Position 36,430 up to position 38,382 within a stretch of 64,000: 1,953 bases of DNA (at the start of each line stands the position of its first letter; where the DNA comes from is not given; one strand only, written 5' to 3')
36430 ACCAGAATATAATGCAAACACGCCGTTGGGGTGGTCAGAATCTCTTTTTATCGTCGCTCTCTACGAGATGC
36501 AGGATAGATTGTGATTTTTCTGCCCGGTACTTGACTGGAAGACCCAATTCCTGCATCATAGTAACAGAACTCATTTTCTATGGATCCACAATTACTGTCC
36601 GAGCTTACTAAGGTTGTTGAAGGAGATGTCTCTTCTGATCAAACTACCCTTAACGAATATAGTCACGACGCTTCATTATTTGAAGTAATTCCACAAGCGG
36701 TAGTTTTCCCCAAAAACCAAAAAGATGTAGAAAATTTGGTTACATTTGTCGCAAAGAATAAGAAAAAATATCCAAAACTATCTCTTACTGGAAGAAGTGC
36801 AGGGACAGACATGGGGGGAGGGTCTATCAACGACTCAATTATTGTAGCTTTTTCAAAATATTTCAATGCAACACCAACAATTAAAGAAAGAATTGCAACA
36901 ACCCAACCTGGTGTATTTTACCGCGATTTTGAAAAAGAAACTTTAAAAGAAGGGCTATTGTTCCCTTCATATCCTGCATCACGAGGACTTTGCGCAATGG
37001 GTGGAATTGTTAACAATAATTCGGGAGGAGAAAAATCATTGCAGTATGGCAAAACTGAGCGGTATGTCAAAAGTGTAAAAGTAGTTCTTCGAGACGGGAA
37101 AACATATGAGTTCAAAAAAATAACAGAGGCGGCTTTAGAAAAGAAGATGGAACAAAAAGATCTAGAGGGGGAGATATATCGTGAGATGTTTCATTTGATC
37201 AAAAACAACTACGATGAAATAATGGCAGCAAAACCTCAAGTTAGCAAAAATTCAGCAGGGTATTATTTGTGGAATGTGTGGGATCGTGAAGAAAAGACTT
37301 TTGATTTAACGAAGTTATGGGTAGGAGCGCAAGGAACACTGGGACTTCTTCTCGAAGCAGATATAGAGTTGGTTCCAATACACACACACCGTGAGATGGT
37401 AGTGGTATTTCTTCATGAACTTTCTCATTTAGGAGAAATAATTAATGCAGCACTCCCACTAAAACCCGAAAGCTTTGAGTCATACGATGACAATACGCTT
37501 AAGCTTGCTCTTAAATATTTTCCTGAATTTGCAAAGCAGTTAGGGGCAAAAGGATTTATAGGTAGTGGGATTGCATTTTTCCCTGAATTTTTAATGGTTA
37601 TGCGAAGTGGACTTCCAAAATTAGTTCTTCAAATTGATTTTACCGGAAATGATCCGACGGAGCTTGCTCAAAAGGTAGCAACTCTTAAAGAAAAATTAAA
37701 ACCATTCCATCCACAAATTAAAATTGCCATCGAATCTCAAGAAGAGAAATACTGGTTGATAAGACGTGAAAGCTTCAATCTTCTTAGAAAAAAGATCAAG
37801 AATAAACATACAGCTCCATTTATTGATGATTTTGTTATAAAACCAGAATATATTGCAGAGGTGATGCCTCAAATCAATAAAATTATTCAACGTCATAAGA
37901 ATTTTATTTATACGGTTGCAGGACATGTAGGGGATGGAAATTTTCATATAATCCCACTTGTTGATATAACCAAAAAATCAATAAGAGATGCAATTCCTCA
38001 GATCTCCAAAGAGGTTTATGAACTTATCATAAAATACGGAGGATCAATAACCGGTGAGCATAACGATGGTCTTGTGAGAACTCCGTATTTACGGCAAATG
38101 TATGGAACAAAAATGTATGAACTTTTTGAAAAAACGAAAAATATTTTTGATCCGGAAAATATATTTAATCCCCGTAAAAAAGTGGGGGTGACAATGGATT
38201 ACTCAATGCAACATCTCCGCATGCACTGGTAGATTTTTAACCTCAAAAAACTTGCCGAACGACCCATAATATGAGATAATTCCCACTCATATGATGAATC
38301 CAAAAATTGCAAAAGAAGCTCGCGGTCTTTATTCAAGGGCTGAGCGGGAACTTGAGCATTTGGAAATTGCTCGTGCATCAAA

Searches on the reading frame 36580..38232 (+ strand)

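Call 9: search_protein_families(library=pfam, proteins=[window:36580-38232:+])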
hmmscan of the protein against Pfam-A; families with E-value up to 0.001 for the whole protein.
window:36580-38232:+ (550 aa): 2 families
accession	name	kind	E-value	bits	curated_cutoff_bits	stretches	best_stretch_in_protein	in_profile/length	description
PF02913.24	FAD-oxidase_C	-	2.7e-39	135.8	21.2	1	270-533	4-247/248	FAD linked oxidases, C-terminal domain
PF01565.28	FAD_binding_4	-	6e-25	88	26.4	1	38-177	1-137/139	FAD binding domain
